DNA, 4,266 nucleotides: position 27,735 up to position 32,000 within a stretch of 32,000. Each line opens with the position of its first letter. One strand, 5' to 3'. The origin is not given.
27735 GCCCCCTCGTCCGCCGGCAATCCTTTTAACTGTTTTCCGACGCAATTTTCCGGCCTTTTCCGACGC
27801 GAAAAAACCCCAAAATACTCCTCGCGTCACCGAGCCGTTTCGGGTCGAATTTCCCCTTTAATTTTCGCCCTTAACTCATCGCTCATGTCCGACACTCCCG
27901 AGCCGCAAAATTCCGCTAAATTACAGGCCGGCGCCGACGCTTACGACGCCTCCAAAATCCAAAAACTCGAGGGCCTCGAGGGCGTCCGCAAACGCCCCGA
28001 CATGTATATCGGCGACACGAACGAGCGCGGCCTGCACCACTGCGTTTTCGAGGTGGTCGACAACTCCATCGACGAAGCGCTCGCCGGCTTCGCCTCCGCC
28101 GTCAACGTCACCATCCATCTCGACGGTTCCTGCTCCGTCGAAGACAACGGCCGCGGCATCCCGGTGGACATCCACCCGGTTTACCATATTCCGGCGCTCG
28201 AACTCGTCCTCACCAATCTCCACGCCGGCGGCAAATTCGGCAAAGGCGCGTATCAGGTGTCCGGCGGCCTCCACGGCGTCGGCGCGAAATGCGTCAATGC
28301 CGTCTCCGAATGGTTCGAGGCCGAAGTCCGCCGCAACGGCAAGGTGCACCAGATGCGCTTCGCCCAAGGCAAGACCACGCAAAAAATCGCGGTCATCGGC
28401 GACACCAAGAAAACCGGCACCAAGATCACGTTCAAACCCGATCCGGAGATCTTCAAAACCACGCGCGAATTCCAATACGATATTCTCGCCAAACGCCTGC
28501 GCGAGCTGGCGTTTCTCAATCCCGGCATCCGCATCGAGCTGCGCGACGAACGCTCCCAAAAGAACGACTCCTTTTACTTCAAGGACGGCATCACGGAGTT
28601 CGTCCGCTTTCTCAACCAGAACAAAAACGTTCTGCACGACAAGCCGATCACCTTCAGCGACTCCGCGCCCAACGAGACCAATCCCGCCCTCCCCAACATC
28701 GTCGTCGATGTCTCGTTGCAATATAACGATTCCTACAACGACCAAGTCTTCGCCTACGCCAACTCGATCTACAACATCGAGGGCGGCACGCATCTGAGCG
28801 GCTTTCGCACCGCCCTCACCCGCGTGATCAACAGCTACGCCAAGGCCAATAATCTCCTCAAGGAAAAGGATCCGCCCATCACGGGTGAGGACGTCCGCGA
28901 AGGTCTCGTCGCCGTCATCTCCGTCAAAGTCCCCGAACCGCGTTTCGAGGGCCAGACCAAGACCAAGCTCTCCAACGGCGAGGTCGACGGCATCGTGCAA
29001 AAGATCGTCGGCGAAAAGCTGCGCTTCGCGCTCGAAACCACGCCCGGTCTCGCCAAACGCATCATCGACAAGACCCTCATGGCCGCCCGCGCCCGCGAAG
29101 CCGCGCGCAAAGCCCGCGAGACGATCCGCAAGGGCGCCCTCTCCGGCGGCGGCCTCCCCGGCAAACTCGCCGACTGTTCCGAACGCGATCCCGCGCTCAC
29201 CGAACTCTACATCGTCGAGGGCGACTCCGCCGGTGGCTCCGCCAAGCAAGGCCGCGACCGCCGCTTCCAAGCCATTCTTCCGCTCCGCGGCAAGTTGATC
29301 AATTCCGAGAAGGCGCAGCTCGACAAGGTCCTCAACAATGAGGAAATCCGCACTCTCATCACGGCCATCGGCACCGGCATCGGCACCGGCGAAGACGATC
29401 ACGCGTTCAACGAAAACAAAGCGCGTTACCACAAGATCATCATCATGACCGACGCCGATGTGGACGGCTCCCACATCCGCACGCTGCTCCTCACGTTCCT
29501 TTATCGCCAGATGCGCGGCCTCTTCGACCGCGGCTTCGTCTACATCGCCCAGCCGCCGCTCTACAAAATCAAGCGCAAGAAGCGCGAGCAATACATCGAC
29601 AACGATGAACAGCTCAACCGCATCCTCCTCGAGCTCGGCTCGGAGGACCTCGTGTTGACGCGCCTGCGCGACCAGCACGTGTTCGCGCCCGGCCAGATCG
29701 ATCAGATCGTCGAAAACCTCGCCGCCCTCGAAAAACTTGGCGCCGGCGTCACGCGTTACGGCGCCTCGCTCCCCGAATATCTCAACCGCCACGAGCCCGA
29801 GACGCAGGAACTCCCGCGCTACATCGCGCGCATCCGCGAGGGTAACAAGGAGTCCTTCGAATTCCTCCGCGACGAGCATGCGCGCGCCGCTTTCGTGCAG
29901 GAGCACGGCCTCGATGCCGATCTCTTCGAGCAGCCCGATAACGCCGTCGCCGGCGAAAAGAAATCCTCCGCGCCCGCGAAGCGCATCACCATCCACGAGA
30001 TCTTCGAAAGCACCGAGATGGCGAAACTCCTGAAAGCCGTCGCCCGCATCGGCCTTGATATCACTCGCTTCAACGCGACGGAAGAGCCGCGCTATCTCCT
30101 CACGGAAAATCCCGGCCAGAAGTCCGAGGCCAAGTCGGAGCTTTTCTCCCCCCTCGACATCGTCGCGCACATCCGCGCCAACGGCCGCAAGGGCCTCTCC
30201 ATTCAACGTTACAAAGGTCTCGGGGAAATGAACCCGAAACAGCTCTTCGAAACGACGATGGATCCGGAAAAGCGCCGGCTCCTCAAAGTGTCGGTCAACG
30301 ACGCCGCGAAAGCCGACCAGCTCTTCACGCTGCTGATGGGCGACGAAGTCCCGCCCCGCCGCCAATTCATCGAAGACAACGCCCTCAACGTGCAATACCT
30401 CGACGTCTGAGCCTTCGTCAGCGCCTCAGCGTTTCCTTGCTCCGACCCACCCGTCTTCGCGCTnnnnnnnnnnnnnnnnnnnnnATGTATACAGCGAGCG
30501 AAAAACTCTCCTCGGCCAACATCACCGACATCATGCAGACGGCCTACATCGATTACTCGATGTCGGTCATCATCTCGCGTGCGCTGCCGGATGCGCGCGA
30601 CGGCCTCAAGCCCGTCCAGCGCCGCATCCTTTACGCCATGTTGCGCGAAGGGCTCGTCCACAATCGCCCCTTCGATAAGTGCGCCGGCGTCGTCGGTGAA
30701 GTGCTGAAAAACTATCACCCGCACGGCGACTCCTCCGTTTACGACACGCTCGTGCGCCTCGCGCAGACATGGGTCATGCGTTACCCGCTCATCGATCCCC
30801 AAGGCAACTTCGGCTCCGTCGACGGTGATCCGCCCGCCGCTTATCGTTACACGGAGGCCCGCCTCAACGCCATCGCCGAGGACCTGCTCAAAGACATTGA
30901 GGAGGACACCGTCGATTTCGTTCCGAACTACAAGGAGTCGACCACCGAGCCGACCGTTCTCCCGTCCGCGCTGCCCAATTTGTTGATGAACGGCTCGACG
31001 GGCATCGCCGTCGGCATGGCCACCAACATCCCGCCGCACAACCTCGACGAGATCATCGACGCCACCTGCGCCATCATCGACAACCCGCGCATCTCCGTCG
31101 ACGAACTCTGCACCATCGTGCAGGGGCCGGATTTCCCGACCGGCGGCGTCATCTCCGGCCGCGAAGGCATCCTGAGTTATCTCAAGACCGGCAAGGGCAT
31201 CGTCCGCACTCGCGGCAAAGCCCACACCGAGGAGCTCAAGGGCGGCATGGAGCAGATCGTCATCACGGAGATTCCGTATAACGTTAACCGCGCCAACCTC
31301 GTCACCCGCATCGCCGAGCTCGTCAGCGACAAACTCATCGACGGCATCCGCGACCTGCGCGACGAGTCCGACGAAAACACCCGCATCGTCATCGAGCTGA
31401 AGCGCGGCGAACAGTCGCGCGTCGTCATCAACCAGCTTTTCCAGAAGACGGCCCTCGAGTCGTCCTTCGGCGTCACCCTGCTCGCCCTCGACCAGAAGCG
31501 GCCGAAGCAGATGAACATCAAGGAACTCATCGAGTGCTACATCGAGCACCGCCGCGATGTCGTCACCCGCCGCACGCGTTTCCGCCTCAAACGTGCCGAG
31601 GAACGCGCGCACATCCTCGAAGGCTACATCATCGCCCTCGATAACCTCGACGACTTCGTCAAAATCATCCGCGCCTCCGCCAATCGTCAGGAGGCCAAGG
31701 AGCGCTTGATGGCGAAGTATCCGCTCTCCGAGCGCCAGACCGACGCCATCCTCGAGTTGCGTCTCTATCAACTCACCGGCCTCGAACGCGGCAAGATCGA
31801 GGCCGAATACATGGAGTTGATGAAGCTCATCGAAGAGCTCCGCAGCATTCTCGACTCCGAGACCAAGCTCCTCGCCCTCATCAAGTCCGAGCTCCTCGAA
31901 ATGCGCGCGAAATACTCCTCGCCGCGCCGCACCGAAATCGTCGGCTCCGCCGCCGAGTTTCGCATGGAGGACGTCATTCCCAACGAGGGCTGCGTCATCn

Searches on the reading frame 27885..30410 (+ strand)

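Call 47: search_protein_families(library=pfam, proteins=[window:27885-30410:+], max_evalue=0.00001)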
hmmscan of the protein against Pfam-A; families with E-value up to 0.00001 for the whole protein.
window:27885-30410:+ (841 aa): 4 families
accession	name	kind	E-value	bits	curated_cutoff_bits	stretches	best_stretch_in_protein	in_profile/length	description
PF00204.31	DNA_gyraseB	-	2.4e-59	200.2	27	1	235-412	1-172/173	DNA gyrase B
PF00986.26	DNA_gyraseB_C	-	4.7e-30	104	29.8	1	769-830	2-63/63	DNA gyrase B subunit, carboxyl terminus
PF01751.28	Toprim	-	3.3e-19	69.3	23.1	1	440-555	1-94/96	Toprim domain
PF02518.31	HATPase_c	-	1.8e-15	57.8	26.4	1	46-187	2-109/111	Histidine kinase-, DNA gyrase B-, and HSP90-like ATPase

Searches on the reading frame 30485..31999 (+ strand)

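Call 47: search_protein_families(library=pfam, proteins=[window:30485-31999:+], max_evalue=0.00001)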
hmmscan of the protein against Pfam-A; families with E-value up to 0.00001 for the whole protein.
window:30485-31999:+ (505 aa): 1 family
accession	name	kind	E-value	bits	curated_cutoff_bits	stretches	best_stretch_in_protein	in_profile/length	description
PF00521.26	DNA_topoisoIV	-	2.1e-161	538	31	1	32-470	1-431/432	DNA gyrase/topoisomerase IV, subunit A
